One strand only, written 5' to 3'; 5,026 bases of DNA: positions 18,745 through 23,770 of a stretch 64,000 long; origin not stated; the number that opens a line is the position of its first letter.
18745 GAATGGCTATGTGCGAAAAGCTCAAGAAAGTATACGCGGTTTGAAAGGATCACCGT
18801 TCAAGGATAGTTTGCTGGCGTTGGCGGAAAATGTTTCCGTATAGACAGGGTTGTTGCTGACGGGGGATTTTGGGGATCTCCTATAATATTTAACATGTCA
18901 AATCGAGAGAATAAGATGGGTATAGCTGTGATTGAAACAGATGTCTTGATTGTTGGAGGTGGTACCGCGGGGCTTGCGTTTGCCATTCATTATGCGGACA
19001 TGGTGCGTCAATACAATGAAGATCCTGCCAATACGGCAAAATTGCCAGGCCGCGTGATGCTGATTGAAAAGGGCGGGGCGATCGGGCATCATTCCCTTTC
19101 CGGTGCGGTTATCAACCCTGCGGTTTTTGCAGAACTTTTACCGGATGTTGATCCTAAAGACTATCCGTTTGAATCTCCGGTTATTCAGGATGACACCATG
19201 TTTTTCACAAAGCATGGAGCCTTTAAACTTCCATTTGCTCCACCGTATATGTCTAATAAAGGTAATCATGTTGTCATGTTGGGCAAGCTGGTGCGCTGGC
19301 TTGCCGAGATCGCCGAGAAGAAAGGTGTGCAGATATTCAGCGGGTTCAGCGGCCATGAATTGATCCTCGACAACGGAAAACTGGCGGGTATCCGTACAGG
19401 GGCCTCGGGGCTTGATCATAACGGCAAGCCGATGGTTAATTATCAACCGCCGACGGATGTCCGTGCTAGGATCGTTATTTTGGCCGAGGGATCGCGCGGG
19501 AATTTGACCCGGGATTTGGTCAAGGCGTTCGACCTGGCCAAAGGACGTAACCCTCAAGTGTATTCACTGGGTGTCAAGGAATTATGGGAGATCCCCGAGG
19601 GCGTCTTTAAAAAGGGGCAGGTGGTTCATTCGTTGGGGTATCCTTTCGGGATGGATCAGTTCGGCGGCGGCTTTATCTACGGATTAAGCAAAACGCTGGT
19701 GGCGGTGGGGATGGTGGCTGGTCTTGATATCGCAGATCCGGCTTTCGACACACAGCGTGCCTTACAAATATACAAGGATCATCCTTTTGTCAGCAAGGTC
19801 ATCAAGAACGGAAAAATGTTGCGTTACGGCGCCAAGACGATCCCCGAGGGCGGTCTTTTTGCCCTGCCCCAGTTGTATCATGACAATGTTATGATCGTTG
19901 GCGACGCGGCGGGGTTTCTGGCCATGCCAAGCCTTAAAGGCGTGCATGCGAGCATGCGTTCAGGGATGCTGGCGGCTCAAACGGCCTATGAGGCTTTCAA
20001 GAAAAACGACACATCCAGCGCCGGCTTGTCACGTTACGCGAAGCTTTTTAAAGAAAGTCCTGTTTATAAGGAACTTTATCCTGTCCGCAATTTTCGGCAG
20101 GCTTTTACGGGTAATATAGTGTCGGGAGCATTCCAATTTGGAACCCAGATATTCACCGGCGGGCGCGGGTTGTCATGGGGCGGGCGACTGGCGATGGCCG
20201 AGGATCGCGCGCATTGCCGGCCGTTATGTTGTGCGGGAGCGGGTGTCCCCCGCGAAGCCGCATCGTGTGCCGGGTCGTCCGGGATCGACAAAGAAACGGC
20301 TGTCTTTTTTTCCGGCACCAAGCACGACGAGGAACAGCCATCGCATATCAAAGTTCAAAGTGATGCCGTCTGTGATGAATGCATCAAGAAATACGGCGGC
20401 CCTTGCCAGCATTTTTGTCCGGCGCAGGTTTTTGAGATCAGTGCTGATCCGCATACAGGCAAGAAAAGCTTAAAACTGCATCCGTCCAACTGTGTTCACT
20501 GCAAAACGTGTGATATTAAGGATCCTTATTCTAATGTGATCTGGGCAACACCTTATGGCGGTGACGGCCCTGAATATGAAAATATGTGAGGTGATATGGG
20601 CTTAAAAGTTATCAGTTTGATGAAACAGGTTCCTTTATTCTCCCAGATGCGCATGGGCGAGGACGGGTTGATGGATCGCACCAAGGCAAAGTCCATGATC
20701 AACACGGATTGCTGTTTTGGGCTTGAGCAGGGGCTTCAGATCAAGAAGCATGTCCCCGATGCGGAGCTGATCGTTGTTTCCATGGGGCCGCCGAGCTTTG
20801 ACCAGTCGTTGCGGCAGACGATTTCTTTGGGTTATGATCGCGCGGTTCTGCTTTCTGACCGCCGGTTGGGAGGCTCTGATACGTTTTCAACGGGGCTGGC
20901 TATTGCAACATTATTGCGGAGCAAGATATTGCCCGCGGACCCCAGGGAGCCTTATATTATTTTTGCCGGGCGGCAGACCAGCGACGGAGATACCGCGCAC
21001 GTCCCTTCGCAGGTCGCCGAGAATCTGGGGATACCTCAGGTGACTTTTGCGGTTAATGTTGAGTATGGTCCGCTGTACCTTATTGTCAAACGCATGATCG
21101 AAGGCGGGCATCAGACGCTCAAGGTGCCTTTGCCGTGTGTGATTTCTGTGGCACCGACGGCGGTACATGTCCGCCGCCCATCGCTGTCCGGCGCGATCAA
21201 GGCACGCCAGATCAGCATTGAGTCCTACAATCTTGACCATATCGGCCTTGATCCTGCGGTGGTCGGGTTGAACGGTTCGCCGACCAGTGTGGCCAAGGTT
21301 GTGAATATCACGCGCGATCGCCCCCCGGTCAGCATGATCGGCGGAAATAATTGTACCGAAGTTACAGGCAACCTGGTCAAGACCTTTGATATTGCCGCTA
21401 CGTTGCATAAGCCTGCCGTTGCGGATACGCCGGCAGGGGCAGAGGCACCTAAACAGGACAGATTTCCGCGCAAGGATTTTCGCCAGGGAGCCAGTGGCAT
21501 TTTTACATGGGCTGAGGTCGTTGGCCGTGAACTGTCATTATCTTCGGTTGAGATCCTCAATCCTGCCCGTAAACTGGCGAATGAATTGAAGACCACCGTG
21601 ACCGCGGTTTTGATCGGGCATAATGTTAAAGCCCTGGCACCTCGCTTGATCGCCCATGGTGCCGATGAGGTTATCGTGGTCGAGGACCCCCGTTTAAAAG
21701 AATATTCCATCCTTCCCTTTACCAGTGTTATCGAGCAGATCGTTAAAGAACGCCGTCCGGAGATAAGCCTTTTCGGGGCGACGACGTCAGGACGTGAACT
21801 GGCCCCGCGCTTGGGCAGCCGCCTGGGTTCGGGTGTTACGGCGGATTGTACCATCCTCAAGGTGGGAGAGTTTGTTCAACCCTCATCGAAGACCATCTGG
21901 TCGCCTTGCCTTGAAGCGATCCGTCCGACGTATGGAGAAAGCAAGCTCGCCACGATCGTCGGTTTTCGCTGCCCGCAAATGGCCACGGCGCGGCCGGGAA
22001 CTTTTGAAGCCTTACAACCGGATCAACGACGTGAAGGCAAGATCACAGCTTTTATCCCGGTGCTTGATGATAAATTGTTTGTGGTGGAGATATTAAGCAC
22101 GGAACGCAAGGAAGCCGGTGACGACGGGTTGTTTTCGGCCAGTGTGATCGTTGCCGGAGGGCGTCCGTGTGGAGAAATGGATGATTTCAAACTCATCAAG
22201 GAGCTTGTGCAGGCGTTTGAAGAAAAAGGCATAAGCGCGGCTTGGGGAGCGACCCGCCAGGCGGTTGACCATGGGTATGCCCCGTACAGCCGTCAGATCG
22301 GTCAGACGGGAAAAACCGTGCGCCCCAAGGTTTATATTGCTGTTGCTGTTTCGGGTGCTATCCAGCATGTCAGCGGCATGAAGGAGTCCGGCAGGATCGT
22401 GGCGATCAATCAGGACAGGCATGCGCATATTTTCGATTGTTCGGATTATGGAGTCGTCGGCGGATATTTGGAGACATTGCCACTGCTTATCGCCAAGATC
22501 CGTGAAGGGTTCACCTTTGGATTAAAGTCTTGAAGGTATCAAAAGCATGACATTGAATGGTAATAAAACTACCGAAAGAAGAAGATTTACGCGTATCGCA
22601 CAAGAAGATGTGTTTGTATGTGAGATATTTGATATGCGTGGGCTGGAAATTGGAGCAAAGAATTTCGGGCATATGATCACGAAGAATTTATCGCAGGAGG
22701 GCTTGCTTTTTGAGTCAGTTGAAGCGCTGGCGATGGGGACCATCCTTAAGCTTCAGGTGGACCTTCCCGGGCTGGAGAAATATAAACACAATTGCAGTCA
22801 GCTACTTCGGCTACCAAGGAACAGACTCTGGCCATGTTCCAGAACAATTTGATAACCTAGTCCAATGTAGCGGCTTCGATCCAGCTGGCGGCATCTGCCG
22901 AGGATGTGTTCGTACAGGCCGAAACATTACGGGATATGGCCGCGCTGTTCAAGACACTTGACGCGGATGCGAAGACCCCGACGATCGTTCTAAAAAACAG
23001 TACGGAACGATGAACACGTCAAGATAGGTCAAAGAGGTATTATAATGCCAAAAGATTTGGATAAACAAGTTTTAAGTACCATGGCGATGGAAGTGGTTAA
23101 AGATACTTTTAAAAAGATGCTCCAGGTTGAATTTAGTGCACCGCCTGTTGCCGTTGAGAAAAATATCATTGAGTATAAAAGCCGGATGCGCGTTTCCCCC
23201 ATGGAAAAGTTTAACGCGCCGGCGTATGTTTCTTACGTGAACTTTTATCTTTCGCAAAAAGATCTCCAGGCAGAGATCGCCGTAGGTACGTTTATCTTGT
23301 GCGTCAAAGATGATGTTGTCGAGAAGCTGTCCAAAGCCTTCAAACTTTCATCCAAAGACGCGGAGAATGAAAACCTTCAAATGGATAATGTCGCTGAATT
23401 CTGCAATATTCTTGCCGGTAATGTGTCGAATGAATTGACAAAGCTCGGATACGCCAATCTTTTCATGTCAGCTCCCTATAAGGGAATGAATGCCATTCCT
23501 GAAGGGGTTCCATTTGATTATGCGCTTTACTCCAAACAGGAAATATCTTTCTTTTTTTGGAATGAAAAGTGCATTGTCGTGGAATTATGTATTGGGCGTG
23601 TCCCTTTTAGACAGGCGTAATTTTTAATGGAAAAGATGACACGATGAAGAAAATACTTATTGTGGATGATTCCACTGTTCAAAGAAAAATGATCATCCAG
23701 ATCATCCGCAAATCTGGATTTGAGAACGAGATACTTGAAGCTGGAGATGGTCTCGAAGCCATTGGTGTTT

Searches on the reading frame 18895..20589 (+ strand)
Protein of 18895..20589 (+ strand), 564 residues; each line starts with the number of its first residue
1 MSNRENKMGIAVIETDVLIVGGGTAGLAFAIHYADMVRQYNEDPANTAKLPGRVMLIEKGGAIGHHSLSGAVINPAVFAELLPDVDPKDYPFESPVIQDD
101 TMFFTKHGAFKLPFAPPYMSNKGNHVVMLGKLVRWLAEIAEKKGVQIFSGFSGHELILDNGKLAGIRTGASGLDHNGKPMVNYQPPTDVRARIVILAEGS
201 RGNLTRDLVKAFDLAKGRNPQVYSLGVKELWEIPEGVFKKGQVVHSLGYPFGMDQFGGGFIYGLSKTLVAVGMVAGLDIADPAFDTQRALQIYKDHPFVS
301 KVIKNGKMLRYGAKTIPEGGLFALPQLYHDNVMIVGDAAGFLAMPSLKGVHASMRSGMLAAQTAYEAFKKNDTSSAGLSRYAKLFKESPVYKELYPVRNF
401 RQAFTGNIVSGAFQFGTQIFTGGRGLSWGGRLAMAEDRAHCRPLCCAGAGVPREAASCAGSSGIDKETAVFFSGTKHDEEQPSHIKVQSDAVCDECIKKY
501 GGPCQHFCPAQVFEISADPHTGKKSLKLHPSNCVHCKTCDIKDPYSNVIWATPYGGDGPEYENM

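Call 39: search_protein_families(library=pfam, proteins=[window:18895-20589:+], max_evalue=0.00001)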
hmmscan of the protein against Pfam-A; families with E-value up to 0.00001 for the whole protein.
window:18895-20589:+ (564 aa): 3 families
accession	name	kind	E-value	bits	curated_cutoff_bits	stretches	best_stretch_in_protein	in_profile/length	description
PF05187.19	Fer4_ETF_QO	-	1.6e-32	112.2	24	1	464-562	5-104/104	Electron transfer flavoprotein-ubiquinone oxidoreductase, 4Fe-4S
PF21162.3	ETFQO_UQ-bd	-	9.9e-28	97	27.7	1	223-316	1-96/96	ETF-QO, ubiquinone-binding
PF01266.30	DAO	-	1.1e-07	32.2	27.9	0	16-76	1-49/353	FAD dependent oxidoreductase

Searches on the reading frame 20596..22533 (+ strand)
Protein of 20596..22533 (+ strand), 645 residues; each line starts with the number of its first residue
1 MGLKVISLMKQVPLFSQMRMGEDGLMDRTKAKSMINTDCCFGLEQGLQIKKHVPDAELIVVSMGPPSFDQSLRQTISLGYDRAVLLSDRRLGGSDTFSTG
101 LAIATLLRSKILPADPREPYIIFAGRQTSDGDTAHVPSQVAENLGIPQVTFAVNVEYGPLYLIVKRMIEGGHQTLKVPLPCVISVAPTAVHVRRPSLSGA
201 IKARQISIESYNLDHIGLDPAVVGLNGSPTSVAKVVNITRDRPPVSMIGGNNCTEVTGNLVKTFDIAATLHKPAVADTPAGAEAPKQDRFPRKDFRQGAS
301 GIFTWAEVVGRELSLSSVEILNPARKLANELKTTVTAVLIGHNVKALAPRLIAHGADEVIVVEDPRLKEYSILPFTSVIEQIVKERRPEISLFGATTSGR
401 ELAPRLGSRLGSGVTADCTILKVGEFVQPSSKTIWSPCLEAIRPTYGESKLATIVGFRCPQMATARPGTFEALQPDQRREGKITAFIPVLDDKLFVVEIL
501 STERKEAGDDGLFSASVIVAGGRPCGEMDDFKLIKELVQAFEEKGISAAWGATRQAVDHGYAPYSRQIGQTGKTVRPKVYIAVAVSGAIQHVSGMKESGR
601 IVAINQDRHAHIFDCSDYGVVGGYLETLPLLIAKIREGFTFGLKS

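Call 39: search_protein_families(library=pfam, proteins=[window:20596-22533:+], max_evalue=0.00001)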
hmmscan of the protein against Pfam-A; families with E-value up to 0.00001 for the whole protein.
window:20596-22533:+ (645 aa): 2 families
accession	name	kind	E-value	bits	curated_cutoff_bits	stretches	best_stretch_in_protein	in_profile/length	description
PF01012.27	ETF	-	1.6e-63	214.2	26.7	2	306-486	5-176/181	Electron transfer flavoprotein domain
PF00766.25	ETF_alpha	-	9.7e-27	93.2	27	1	513-596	3-81/81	Electron transfer flavoprotein FAD-binding domain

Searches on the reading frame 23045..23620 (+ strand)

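Call 81: search_protein_families(library=pfam, proteins=[window:23045-23620:+], max_evalue=0.001)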
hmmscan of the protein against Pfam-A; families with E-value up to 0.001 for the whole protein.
window:23045-23620:+ (191 aa): 1 family
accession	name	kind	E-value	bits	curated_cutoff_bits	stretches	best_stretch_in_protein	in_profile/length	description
PF13690.11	CheX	-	2.3e-06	28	27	1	80-144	12-70/94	Chemotaxis phosphatase CheX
